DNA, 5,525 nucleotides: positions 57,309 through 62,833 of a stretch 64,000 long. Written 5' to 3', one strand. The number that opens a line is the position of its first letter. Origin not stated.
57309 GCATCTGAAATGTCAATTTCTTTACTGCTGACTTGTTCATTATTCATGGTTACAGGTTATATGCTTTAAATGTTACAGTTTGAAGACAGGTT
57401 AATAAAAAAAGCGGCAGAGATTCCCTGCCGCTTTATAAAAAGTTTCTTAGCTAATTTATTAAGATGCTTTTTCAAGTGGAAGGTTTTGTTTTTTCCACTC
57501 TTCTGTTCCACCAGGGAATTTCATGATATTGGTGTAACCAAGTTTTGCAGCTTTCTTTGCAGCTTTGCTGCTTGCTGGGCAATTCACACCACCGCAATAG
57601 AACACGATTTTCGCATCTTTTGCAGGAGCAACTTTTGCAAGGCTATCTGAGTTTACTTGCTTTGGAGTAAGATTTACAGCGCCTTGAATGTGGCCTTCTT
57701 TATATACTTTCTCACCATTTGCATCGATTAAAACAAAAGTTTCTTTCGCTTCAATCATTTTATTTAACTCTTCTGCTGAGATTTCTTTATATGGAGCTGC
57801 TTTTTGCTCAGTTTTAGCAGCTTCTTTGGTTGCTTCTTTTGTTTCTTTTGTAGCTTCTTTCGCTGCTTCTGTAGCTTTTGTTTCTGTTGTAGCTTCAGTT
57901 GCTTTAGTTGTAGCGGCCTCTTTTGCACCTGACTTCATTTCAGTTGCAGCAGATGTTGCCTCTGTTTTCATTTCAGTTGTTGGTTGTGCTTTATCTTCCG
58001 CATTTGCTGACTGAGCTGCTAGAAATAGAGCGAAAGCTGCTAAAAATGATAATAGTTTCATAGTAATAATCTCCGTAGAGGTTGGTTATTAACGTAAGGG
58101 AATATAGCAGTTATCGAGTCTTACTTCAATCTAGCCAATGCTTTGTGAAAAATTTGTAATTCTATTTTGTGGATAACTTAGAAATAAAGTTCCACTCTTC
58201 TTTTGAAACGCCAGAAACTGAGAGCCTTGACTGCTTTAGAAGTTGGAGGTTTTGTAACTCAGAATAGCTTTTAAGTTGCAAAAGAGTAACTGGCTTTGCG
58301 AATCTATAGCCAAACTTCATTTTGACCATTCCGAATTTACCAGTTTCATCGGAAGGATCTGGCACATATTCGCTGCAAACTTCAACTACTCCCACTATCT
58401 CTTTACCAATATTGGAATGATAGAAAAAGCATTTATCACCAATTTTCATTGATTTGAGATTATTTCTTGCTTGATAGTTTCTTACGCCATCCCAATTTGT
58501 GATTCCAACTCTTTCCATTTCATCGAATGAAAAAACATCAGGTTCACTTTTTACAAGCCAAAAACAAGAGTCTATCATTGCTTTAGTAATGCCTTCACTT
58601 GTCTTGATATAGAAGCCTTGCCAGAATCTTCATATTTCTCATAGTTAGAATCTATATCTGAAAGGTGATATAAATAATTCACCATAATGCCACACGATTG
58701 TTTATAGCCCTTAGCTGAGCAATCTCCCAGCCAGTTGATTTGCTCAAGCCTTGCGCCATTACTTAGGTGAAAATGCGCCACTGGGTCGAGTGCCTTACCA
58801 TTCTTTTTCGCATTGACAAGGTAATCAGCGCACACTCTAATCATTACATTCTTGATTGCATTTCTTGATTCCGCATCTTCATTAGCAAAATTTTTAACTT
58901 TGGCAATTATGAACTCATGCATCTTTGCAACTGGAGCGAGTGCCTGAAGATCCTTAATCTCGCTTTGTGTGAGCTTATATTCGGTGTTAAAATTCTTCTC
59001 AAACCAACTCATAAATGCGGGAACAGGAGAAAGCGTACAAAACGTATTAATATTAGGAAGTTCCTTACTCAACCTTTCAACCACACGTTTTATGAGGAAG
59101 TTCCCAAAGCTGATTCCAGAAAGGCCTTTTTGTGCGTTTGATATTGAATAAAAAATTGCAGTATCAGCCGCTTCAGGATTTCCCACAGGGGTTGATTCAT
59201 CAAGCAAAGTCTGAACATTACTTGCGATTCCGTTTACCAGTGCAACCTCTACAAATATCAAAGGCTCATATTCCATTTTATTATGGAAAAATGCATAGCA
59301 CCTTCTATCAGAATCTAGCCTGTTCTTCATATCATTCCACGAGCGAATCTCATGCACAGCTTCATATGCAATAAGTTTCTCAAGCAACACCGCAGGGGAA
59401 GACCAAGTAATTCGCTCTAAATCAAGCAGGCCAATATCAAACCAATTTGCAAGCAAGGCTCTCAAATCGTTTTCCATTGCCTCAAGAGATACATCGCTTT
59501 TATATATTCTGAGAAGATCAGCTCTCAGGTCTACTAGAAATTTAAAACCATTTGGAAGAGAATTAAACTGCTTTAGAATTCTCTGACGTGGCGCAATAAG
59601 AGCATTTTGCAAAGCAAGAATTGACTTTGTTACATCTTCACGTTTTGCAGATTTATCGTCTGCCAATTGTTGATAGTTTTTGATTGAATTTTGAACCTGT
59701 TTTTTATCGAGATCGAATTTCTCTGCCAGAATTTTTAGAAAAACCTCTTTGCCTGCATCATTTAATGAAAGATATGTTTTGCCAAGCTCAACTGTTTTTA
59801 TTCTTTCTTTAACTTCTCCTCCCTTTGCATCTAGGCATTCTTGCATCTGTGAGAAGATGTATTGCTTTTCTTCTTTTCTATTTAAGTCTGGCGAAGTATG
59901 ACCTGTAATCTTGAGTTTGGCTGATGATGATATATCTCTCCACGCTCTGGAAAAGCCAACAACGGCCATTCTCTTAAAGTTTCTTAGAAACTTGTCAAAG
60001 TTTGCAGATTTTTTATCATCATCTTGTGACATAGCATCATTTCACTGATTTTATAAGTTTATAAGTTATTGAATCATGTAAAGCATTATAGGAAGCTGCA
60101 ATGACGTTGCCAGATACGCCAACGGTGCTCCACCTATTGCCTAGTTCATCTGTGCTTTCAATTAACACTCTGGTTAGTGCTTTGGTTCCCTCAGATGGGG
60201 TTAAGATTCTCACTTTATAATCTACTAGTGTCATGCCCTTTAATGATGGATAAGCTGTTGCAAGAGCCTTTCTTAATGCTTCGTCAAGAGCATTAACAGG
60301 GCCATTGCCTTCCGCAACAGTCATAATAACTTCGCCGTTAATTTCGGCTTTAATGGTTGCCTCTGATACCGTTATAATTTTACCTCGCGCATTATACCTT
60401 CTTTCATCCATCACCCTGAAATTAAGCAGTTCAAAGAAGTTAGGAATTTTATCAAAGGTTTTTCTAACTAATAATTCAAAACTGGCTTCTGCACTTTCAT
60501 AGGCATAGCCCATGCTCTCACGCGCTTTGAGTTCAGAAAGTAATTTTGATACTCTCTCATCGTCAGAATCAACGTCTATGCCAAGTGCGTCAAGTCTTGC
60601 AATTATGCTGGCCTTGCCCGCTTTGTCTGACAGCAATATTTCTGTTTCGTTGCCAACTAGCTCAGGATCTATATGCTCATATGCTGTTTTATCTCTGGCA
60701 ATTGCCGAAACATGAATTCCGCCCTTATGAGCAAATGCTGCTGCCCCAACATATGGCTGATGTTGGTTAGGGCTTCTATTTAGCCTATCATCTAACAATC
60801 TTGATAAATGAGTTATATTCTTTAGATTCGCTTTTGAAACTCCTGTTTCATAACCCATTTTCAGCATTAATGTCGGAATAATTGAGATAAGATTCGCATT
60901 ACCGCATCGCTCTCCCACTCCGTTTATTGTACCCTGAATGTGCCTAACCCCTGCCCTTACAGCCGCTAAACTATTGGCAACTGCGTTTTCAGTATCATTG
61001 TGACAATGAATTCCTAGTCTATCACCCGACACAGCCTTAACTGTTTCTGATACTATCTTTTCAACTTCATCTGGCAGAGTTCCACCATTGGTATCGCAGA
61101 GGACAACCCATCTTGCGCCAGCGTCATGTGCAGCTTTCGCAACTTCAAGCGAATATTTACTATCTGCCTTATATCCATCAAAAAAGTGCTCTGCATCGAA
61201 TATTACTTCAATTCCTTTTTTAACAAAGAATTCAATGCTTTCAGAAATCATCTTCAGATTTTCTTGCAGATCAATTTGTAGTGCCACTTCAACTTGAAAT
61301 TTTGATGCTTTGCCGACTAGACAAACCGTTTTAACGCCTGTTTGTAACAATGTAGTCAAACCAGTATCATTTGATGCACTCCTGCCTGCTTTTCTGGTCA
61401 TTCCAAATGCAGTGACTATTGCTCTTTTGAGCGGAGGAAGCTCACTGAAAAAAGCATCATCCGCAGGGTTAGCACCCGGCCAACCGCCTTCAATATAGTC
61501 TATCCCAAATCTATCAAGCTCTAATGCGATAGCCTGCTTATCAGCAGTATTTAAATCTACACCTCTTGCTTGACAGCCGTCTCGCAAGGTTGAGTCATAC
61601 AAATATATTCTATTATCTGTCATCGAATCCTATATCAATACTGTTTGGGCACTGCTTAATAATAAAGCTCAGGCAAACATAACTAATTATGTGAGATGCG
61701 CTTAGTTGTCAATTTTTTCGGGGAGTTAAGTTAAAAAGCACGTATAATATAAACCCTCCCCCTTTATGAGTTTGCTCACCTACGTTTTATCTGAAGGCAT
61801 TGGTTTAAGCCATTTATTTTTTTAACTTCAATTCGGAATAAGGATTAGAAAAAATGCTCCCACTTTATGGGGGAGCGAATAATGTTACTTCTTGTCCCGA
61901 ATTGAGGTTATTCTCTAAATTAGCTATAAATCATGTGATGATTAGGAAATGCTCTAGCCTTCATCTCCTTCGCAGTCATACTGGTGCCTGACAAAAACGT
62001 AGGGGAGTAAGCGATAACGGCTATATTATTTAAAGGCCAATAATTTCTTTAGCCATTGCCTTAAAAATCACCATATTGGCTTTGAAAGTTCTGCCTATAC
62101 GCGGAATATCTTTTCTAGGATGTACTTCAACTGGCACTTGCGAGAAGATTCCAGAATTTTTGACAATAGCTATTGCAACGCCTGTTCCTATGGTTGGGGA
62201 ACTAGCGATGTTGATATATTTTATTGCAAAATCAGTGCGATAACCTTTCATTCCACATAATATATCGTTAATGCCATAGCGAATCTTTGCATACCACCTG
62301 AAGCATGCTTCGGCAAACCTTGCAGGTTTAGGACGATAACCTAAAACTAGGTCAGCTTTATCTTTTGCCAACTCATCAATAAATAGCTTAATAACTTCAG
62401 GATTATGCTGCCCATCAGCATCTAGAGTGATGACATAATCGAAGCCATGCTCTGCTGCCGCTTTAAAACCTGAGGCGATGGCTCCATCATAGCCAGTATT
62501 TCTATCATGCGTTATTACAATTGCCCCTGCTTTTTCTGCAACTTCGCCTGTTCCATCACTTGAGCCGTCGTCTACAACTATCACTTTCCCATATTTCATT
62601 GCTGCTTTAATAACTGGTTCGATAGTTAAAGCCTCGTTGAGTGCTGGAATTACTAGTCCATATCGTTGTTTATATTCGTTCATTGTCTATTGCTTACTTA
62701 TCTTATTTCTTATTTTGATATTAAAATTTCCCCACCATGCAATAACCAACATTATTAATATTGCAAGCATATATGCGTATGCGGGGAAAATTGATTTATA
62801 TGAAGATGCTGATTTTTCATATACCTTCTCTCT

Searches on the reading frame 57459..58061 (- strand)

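Call 53: search_protein_families(library=pfam, proteins=[window:57459-58061:-], max_evalue=0.000001)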
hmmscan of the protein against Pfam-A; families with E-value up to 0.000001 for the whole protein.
window:57459-58061:- (200 aa): 1 family
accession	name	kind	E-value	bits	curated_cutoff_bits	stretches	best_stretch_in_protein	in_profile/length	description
PF00581.25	Rhodanese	-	1.2e-17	64.6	22.2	1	95-191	1-101/102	Rhodanese-like domain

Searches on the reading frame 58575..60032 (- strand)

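Call 53: search_protein_families(library=pfam, proteins=[window:58575-60032:-], max_evalue=0.000001)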
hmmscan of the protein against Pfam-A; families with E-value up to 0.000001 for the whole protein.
window:58575-60032:- (485 aa): 2 families
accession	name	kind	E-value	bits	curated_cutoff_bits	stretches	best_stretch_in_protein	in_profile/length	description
PF05292.17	MCD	-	8e-109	363.6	23.2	1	201-456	1-253/253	Malonyl-CoA decarboxylase C-terminal domain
PF17408.7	MCD_N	-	4.8e-22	78.3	22.4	1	106-198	1-85/85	Malonyl-CoA decarboxylase N-terminal domain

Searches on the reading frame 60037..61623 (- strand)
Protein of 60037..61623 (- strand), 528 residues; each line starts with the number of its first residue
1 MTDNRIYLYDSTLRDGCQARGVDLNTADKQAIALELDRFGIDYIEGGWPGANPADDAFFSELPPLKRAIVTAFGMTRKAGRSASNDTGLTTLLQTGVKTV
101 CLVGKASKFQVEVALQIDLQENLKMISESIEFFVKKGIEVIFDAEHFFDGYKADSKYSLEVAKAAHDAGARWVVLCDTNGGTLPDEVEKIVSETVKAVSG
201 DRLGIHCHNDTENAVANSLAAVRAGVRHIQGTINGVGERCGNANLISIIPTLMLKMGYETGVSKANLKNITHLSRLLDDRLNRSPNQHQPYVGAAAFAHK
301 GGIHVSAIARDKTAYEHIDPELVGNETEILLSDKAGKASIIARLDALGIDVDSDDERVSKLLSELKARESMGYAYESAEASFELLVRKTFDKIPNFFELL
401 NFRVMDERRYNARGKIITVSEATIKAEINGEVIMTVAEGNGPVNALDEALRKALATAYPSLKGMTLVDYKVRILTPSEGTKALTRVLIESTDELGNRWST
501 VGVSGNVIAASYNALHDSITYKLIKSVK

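Call 53: search_protein_families(library=pfam, proteins=[window:60037-61623:-], max_evalue=0.000001)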
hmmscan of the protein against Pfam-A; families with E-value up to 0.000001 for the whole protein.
window:60037-61623:- (528 aa): 3 families
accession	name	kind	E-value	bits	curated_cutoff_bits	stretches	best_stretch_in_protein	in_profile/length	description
PF00682.25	HMGL-like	-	3.4e-48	164.7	29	1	6-273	2-256/260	HMGL-like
PF08502.15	LeuA_dimer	-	6.2e-26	91.3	24.9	1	378-521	3-129/131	LeuA allosteric (dimerisation) domain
PF22617.1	HCS_D2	-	2.9e-15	56.8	27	1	292-367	2-76/82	Homocitrate synthase post-HMGL domain-like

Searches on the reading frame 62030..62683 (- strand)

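Call 80: search_protein_families(library=pfam, proteins=[window:62030-62683:-], max_evalue=0.01)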
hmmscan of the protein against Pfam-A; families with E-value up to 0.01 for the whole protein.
window:62030-62683:- (217 aa): 3 families
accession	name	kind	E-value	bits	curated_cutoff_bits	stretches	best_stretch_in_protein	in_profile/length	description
PF00535.33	Glycos_transf_2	-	2.6e-23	83.2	23.3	1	11-119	3-117/168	Glycosyl transferase family 2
PF13641.12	Glyco_tranf_2_3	-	0.00097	19.6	27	1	7-105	2-111/230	Glycosyltransferase like family 2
PF13704.12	Glyco_tranf_2_4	-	0.0011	19.8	27.5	1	16-90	2-81/98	Glycosyl transferase family 2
